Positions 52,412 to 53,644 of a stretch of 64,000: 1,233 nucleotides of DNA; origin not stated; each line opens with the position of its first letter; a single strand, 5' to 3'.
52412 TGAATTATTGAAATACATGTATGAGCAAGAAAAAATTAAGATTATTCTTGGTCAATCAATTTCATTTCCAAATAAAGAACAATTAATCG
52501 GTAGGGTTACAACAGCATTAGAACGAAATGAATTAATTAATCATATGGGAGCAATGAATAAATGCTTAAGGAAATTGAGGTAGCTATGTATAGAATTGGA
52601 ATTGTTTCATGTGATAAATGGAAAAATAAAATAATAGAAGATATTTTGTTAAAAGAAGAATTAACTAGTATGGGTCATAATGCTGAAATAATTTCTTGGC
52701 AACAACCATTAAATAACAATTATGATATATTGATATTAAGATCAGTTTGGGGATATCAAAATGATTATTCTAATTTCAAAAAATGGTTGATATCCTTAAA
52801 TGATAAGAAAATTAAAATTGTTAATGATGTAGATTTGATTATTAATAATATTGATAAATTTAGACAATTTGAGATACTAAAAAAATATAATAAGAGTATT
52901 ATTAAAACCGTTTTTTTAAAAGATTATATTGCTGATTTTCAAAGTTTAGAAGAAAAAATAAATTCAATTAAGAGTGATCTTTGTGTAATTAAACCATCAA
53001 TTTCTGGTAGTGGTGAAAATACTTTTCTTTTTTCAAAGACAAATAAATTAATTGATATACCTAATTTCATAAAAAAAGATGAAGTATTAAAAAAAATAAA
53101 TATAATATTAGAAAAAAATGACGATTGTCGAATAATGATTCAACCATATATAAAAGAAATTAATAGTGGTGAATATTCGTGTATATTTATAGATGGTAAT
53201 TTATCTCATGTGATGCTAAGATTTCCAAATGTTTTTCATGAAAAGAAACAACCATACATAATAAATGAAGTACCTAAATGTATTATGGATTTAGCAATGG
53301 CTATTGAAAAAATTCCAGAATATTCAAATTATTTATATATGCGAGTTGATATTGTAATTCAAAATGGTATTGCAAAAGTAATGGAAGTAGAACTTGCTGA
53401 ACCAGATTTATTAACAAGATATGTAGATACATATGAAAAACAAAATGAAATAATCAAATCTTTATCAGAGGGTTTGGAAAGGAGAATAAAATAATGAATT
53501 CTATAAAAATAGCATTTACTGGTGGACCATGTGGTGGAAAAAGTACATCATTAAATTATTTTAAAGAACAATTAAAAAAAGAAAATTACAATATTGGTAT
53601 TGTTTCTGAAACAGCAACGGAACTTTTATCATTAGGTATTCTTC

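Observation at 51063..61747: Uncharacterised, translationally coupled 12-gene cluster: candidate small-molecule pathway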

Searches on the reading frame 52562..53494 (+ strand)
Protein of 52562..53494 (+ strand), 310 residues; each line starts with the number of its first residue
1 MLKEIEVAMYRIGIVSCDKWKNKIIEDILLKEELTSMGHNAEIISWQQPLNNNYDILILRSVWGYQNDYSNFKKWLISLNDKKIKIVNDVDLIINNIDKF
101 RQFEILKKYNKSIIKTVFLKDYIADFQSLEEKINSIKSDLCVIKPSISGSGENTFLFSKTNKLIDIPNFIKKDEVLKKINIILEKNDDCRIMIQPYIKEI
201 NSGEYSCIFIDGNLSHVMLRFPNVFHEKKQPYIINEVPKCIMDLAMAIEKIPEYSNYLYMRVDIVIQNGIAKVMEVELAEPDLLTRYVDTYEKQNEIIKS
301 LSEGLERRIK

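Call 3: search_protein_families(library=pfam, proteins=[window:52562-53494:+], max_evalue=0.01)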
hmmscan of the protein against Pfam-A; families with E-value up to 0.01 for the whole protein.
window:52562-53494:+ (310 aa): 1 family
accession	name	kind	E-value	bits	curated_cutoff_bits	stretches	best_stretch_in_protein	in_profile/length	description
PF02955.21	GSH-S_ATP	-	0.00076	19.4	23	1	170-223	51-105/175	Prokaryotic glutathione synthetase, ATP-grasp domain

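Call 7: search_protein_families(library=ncbifam, proteins=[window:52562-53494:+], max_evalue=0.01)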
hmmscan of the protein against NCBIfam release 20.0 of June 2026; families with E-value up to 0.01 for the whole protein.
window:52562-53494:+ (310 aa): 6 families
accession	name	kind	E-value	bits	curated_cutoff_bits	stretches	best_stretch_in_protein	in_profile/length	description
NF058666.1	D_CycloSer_DcsG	equivalog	7.6e-19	67.9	360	1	29-287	21-281/298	D-cycloserine synthetase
NF040720.1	MptN_Meth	equivalog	1.2e-05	24.6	350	1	33-276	35-265/291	tetrahydromethanopterin:alpha-L-glutamate ligase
TIGR00768.1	rimK_fam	subfamily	0.00012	21.6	143.4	1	48-220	42-193/276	RimK family alpha-L-glutamate ligase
NF003573.0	PRK05246.1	equivalog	0.00016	20.6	272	1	52-222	78-227/316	glutathione synthase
TIGR04443.1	F420_CofF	equivalog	0.0018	17.4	300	1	31-165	25-156/283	coenzyme gamma-F420-2:alpha-L-glutamate ligase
NF038074.1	fam_STM4014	hypoth_equivalog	0.004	16.5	175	1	60-151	74-167/349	STM4014 family protein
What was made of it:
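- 52586..53494 (+): Core 2 (AG1): DcsG-like ATP-grasp enzyme. The start is revised to the Shine-Dalgarno-supported ATG. NF058666, E 8e-19 (call 7).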

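Call 15: search_solved_structures(query=window:52562-53494:+, max_evalue=1)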
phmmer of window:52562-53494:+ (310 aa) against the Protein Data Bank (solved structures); distinct sequences matched with E-value up to 1: 3.
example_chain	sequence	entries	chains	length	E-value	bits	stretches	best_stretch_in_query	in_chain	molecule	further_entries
3wva_A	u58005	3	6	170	0.078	15.5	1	268-309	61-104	UPF0254 protein MJ1251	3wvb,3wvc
7qca_LC0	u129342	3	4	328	0.26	13.8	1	152-184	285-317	60S ribosomal protein L4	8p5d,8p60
2cpc_A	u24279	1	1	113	0.46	13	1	173-216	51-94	KIAA0657 protein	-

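Call 18: search_protein_families(library=padloc, proteins=[window:52562-53494:+], max_evalue=0.01)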
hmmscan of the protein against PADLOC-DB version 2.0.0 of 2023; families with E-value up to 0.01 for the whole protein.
window:52562-53494:+ (310 aa): 0 families

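Call 44: find_homologous_proteins(query=A3, max_evalue=0.001)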
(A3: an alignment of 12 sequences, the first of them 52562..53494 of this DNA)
Query A3 (12 sequences) (310 aa, profile of the alignment): 416 proteins with E <= 0.001 among 8000 candidates; the best 120 are listed.
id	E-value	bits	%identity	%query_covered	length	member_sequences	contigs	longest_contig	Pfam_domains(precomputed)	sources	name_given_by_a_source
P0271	4.4e-113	395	52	97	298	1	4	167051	PF27100.1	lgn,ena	-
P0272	4.0e-112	392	53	97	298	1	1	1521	PF27100.1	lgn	-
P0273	1.5e-111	390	52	97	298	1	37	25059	PF27100.1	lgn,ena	-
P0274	1.7e-111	390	51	100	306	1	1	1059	PF27100.1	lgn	-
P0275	1.7e-111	390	51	100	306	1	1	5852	PF27100.1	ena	-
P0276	1.8e-111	390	54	97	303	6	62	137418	PF27100.1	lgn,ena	-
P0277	1.9e-111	390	52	97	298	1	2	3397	PF27100.1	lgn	-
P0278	2.0e-111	390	52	97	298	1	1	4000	PF27100.1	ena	-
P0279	2.1e-111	390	52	97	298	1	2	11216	PF27100.1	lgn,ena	-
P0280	2.8e-111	389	52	97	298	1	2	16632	PF27100.1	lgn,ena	-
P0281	3.0e-111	389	53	97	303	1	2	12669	PF27100.1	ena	-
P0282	3.0e-111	389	54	97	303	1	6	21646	PF27100.1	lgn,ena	-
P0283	4.0e-111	389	51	97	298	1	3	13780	PF27100.1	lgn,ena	-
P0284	4.0e-111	389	54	97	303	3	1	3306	PF27100.1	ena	-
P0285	4.5e-111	389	52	97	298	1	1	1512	PF27100.1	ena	-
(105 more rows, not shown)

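Call 48: find_related_loci(query=A3, collection=genome_contigs, flank=8000)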
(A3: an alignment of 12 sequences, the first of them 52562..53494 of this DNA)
Query A3 (310 aa) in genome_contigs; peptide patterns used: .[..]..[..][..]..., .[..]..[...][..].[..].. (x = any residue, [..] = any of these).
377 stretches matched a pattern; 142 encode a relative of the query (tblastn E <= 1e-3); the best 80 are kept; 80 distinct loci.
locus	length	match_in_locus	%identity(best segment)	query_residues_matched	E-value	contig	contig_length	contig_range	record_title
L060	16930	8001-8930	100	1-310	0e+0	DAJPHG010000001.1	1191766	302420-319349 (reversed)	MAG TPA_asm: Bacilli bacterium isolate VEG01_HIC_0010 tig00004983, whole genome shotgun sequence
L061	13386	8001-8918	52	1-310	2e-105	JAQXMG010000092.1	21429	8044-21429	MAG: bacterium isolate SUG1322 k141_347636, whole genome shotgun sequence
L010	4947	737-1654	52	1-310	3e-102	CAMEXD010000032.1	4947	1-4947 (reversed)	MAG: uncultured Mycoplasma sp. isolate SRR15057922_bin.27_metaWRAP_v1.3_MAG genome assembly, contig: ERZ10407413.7725, w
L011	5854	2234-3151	51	1-310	2e-101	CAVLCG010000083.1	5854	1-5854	bacterium isolate G02639-L1_cleanbin_000022 genome assembly, contig: Spades_G02639-L1_contig_3867, whole genome shotgun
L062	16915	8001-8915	51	1-309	4e-101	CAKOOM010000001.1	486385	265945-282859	MAG: uncultured Bacilli bacterium isolate REFINED_METABAT215_TOP10_CONTIGS_1500_ASSEMBLY_K77_MERGED__Hadza_PheChl_Fiber-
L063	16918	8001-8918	51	1-310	7e-101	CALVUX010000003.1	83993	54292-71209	MAG: uncultured Bacilli bacterium isolate BRZ_EC__bin54 genome assembly, contig: BRZ_EC__NODE_565_length_83993_cov_20.20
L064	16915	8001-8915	51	1-310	5e-100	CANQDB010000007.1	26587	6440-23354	MAG: uncultured Bacilli bacterium isolate Lapin-003-2__bin48 genome assembly, contig: Lapin-003-2__NODE_1752_length_2658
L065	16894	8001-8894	51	9-308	2e-98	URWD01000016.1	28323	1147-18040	uncultured Tenericutes bacterium isolate UMGS1410 genome assembly, contig: NODE_551_length_28323_cov_8.053700, whole gen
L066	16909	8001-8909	53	9-310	2e-98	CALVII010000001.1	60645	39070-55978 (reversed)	MAG: uncultured Bacilli bacterium isolate BRZ_PP__bin46 genome assembly, contig: BRZ_PP__NODE_681_length_60645_cov_9.560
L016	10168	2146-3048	53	9-308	1e-100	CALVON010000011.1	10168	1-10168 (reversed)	MAG: uncultured Bacilli bacterium isolate E0_DM__bin117 genome assembly, contig: E0_DM__k127_3913511, whole genome shotg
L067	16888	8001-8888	53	1-303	8e-97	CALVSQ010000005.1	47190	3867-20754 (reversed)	MAG: uncultured Bacilli bacterium isolate BRZ_PA__bin23 genome assembly, contig: BRZ_PA__NODE_1057_length_47190_cov_34.7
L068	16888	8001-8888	52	1-303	2e-94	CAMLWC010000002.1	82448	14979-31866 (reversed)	MAG: uncultured Tenericutes bacterium isolate ERR4303194_bin.18_MetaWRAP_v1.1_MAG genome assembly, contig: NODE_167_leng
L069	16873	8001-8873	49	9-309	5e-85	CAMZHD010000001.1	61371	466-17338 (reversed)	MAG TPA_asm: uncultured Bacillales bacterium isolate SRR10912542_bin.29_metaWRAP_v1.3_MAG genome assembly, contig: ERZ14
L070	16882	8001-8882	55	13-310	2e-104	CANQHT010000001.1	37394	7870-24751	MAG: uncultured Bacilli bacterium isolate Lapin-027__bin78 genome assembly, contig: Lapin-027__NODE_820_length_37394_cov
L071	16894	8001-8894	47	7-309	5e-83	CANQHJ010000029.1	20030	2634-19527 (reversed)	MAG: uncultured Bacilli bacterium isolate Lapin-030__bin52 genome assembly, contig: Lapin-030__NODE_3766_length_20030_co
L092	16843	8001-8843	36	13-307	2e-46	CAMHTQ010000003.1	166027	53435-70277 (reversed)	MAG: uncultured Alphaproteobacteria bacterium isolate SRR11784296_bin.8_metaWRAP_v1.3_MAG genome assembly, contig: ERZ12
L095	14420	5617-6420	34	1-283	8e-40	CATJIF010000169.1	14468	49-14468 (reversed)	MAG: uncultured Peptostreptococcaceae bacterium isolate iMGMC-281_1678881674 genome assembly, contig: MegahitA5_47513, w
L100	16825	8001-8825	31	11-288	6e-31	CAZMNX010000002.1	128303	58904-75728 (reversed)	MAG TPA_asm: uncultured Candidatus Saccharibacteria bacterium isolate SRP272421_co2_491 genome assembly, contig: NODE_95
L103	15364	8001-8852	30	11-297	3e-29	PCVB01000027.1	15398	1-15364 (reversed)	MAG: Candidatus Zambryskibacteria bacterium CG11_big_fil_rev_8_21_14_0_20_42_18 CG11_8_21_14_0.20_scaffold_2287_c, whole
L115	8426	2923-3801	30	12-307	5e-26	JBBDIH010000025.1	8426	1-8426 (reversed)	MAG: Candidatus Paceibacterota bacterium isolate LejiaA_33_15 Lejia_A_11540_length_8426_cov_10, whole genome shotgun seq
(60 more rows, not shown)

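Call 50: predict_structure(alignment_id=A4)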
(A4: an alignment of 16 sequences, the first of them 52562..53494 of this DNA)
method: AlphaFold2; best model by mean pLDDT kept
length: 310 residues; sequences in the alignment: 16
mean_pLDDT: 85.5   pTM: 0.85
mean pLDDT of the five models: 85.5, 83.1, 82.7, 82.4, 79.1
residues with pLDDT >= 90: 111; 70-90: 173; 50-70: 22; < 50: 4
segments of 3 or more residues with pLDDT < 50: 1-4
pLDDT, mean of each block of 10 residues (from residue 1): 60 90 89 93 91 86 72 88 84 83 94 93 87 88 79 81 77 86 79 89 90 90 74 92 97 88 93 86 73 89 87
secondary structure, 60 per line:
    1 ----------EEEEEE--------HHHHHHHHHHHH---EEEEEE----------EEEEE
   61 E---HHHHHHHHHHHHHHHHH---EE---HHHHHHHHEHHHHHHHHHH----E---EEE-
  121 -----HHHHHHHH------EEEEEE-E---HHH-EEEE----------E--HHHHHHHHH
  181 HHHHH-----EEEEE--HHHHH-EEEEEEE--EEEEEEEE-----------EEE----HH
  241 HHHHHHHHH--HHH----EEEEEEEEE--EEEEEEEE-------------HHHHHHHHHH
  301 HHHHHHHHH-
elements in order: E11-16 H25-36 E40-45 E56-61 H65-81 H90-97 H99-108 E117-119 H126-133 E140-145 E155-158 H172-185 E191-195 H198-202 E204-210 E213-220 E232-234 H239-249 E259-267 E270-277 H291-309

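Call 55: fold_search(model_id=the predicted structure, library=pdb)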
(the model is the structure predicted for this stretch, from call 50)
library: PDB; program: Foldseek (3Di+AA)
matches with E <= 10: 1360; with E <= 0.001: 445
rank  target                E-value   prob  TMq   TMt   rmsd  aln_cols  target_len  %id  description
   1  6jil_A                1.4e-19  1.00  0.77  0.80   3.4       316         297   16  Crystal structure of D-cycloserine synthetase DcsG (released 2019-12-18)
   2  6jil_B                1.2e-18  1.00  0.80  0.83   3.0       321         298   16  Crystal structure of D-cycloserine synthetase DcsG (released 2019-12-18)
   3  5zct_A                1.1e-14  1.00  0.64  0.68   4.8       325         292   16  The crystal structure of the poly-alpha-L-glutamate peptides synthetase RimK at 2.05 angstrom resolution. (released 2018-07-25)
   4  3r5x_C                1.8e-14  1.00  0.63  0.68   4.7       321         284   17  Crystal Structure of D-alanine--D-Alanine Ligase from Bacillus anthracis complexed with ATP (released 2011-04-06)
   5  5zct_C                2.5e-14  1.00  0.65  0.69   4.8       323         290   16  The crystal structure of the poly-alpha-L-glutamate peptides synthetase RimK at 2.05 angstrom resolution. (released 2018-07-25)
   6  7qyr_C                2.9e-14  1.00  0.60  0.65   6.5       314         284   18  Crystal structure of RimK from Pseudomonas aeruginosa PAO1 (released 2022-10-05)
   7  4iwx                  4.3e-14  1.00  0.64  0.67   4.6       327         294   16  Rimk structure at 2.85A (released 2013-05-08)
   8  7qyr_E                4.6e-14  1.00  0.60  0.64   6.5       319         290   17  Crystal structure of RimK from Pseudomonas aeruginosa PAO1 (released 2022-10-05)
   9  7qyr_F                6.2e-14  1.00  0.59  0.65   5.4       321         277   18  Crystal structure of RimK from Pseudomonas aeruginosa PAO1 (released 2022-10-05)
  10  3vpb_B                6.6e-14  1.00  0.66  0.71   4.2       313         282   18  ArgX from Sulfolobus tokodaii complexed with LysW/Glu/ADP/Mg/Zn/Sulfate (released 2013-02-27)
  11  7qyr_G                6.6e-14  1.00  0.64  0.69   4.6       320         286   18  Crystal structure of RimK from Pseudomonas aeruginosa PAO1 (released 2022-10-05)
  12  3vpb_A                7.4e-14  1.00  0.64  0.70   4.3       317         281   18  ArgX from Sulfolobus tokodaii complexed with LysW/Glu/ADP/Mg/Zn/Sulfate (released 2013-02-27)
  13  3r23_B                7.9e-14  1.00  0.61  0.63   5.9       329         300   17  Crystal Structure of D-alanine--D-Alanine Ligase from Bacillus anthracis (released 2011-03-30)
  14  7qyr_D                8.4e-14  1.00  0.62  0.65   5.4       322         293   17  Crystal structure of RimK from Pseudomonas aeruginosa PAO1 (released 2022-10-05)
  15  7qyr_A                8.9e-14  1.00  0.61  0.64   5.4       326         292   18  Crystal structure of RimK from Pseudomonas aeruginosa PAO1 (released 2022-10-05)
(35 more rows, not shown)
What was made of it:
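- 52586..53494 (+): AF2 model with pLDDT 85.5; best PDB match is DcsG 6jil, TM 0.77-0.83, E 1e-19, against about 0.6 for RimK/Ddl (calls 50, 55).
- On DcsG family (AG1): Foldseek places 6jil first, TM 0.77-0.83 (call 55).
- AG1 resembles DcsG by HMM and by fold (calls 7, 55). AG1's best fold match is the D-cycloserine cyclo-ligase (call 55).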

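Call 57: search_protein_families(library=pfam, proteins=[L100:5249-6376:+, L100:10613-11503:+, L100:11577-12005:-, L103:9375-10244:-, L115:3801-4841:+, L115:4831-6036:+, L095:1436-3460:+, L095:3457-4086:+, L095:8656-10104:+, L092:10627-12129:+], max_evalue=0.01)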
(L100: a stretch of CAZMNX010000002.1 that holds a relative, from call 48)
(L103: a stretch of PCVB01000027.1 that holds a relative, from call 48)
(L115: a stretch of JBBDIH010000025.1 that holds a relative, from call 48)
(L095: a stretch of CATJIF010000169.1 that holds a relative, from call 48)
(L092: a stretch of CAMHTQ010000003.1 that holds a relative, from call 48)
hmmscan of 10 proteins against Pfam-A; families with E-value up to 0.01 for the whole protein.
L100:5249-6376:+ (375 aa): 2 families
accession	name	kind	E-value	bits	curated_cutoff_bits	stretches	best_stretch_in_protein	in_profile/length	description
PF02779.29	Transket_pyr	-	6.5e-26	91.5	27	1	35-205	3-170/174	Transketolase, pyrimidine binding domain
PF02780.25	Transketolase_C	-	9.4e-24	84.1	25.9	1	224-344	2-124/124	Transketolase, C-terminal domain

L100:10613-11503:+ (296 aa): 4 families
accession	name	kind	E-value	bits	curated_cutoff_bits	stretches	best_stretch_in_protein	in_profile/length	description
PF02826.25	2-Hacid_dh_C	-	9.7e-25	87.4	25.1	1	133-230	31-133/178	D-isomer specific 2-hydroxyacid dehydrogenase, NAD binding domain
PF00389.36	2-Hacid_dh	-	1.3e-20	73.9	24.6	1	14-294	6-125/134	D-isomer specific 2-hydroxyacid dehydrogenase, catalytic domain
PF03446.21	NAD_binding_2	-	0.001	19.6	21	1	141-223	2-92/161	NAD binding domain of 6-phosphogluconate dehydrogenase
PF07991.19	KARI_N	-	0.003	17.6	20.6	1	136-203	2-72/165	Acetohydroxy acid isomeroreductase, NADPH-binding domain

L100:11577-12005:- (142 aa): 1 family
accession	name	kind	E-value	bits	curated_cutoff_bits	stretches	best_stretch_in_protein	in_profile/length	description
PF00334.24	NDK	-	2.9e-10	40.6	27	1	4-139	1-129/135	Nucleoside diphosphate kinase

L103:9375-10244:- (289 aa): 2 families
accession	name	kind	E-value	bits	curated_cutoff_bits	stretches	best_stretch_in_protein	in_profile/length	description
PF00454.33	PI3_PI4_kinase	-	0.0044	17.4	27.1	1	109-195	109-175/241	Phosphatidylinositol 3- and 4-kinase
PF06702.18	Fam20C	-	0.0081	16.3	26.8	0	130-244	81-179/218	Golgi casein kinase, C-terminal, Fam20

L115:3801-4841:+ (346 aa): 1 family
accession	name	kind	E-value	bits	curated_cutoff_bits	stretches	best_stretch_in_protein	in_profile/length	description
PF00728.28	Glyco_hydro_20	-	1.5e-78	265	22.3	1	15-339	2-338/348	Glycosyl hydrolase family 20, catalytic domain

L115:4831-6036:+ (401 aa): 0 families

L095:1436-3460:+ (674 aa): 3 families
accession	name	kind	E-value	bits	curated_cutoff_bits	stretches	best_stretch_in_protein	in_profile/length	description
PF00155.27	Aminotran_1_2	-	4.2e-34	118.8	19.7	1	244-536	13-290/361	Aminotransferase class I and II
PF00293.34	NUDIX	-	1.1e-14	55.1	21.1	1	29-140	2-119/134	NUDIX domain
PF24391.1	HD-CE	-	0.0086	16.2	27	0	353-424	99-153/263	HD-CE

L095:3457-4086:+ (209 aa): 1 family
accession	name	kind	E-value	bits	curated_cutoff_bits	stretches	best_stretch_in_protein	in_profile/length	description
PF02585.22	PIG-L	-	4.6e-15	56.7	28.2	1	4-123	1-126/129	GlcNAc-PI de-N-acetylase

L095:8656-10104:+ (482 aa): 2 families
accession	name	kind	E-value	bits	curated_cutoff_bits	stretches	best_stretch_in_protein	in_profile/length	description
PF04055.27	Radical_SAM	-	4e-21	76.3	29.5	1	209-372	2-165/166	Radical SAM superfamily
PF02310.24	B12-binding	-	6.7e-12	45.7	32.1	1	31-130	22-120/121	B12 binding domain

L092:10627-12129:+ (500 aa): 0 families

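Call 71: search_protein_families(library=ncbifam, proteins=[L100:10613-11503:+], max_evalue=0.0001)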
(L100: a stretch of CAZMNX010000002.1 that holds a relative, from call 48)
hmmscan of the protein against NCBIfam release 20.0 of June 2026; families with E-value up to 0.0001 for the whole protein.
L100:10613-11503:+ (296 aa): 20 families
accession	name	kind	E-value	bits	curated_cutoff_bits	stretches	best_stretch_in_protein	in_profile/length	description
NF009714.1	PRK13243.1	equivalog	9e-38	130.4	455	1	9-292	5-312/332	glyoxylate reductase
TIGR01327.1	PGDH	equivalog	1.5e-36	126.3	454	1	20-294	10-302/525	phosphoglycerate dehydrogenase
NF006263.0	PRK08410.1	equivalog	1e-35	123.6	389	2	134-294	141-308/311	D-2-hydroxyacid dehydrogenase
NF005069.0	PRK06487.1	equivalog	7.4e-31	107.4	448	1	38-294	36-312/320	2-hydroxyacid dehydrogenase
NF008759.0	PRK11790.1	equivalog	9.9e-27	93.6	404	1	6-294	11-318/410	phosphoglycerate dehydrogenase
NF005387.0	PRK06932.1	equivalog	5.4e-23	81.4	492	1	37-230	31-239/314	2-hydroxyacid dehydrogenase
NF001309.0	PRK00257.1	equivalog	1.9e-21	76.5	434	1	46-294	33-279/379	4-phosphoerythronate dehydrogenase PdxB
NF005750.0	PRK07574.1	equivalog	8.6e-20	71.1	329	1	20-232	61-292/386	NAD-dependent formate dehydrogenase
NF000492.1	vanH_gen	exception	3.8e-18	65.6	540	1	69-229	63-230/312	D-lactate dehydrogenase VanH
NF000371.1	vanH_Agroup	exception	4.3e-18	65.6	700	1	65-230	65-236/322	VanH-A/VanH-Pt family D-lactate dehydrogenase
NF011938.0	PRK15409.1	equivalog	1.4e-17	63.7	492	1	136-231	143-243/324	glyoxylate/hydroxypyruvate reductase GhrB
NF005027.0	PRK06436.1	equivalog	5.2e-15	55.4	261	1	129-294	112-281/303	2-hydroxyacid dehydrogenase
NF009127.0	PRK12480.1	equivalog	6.5e-14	51.7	579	1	82-234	79-244/330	D-lactate dehydrogenase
NF006374.0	PRK08605.1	subfamily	1.2e-13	50.9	356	1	12-229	6-241/332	D-lactate dehydrogenase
NF000004.1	vanH-D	exception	4e-13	49.2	550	1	65-229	66-236/323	D-lactate dehydrogenase VanH-D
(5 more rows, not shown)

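Call 93: search_dna_similar(query=window:52586-53494:+, collection=phages, mode=protein, max_evalue=0.00001, max_rows=10)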
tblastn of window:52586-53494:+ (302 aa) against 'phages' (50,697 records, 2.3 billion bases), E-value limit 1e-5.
No match.
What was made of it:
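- No relative of AG1 was found in 50,697 phage records (call 93).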
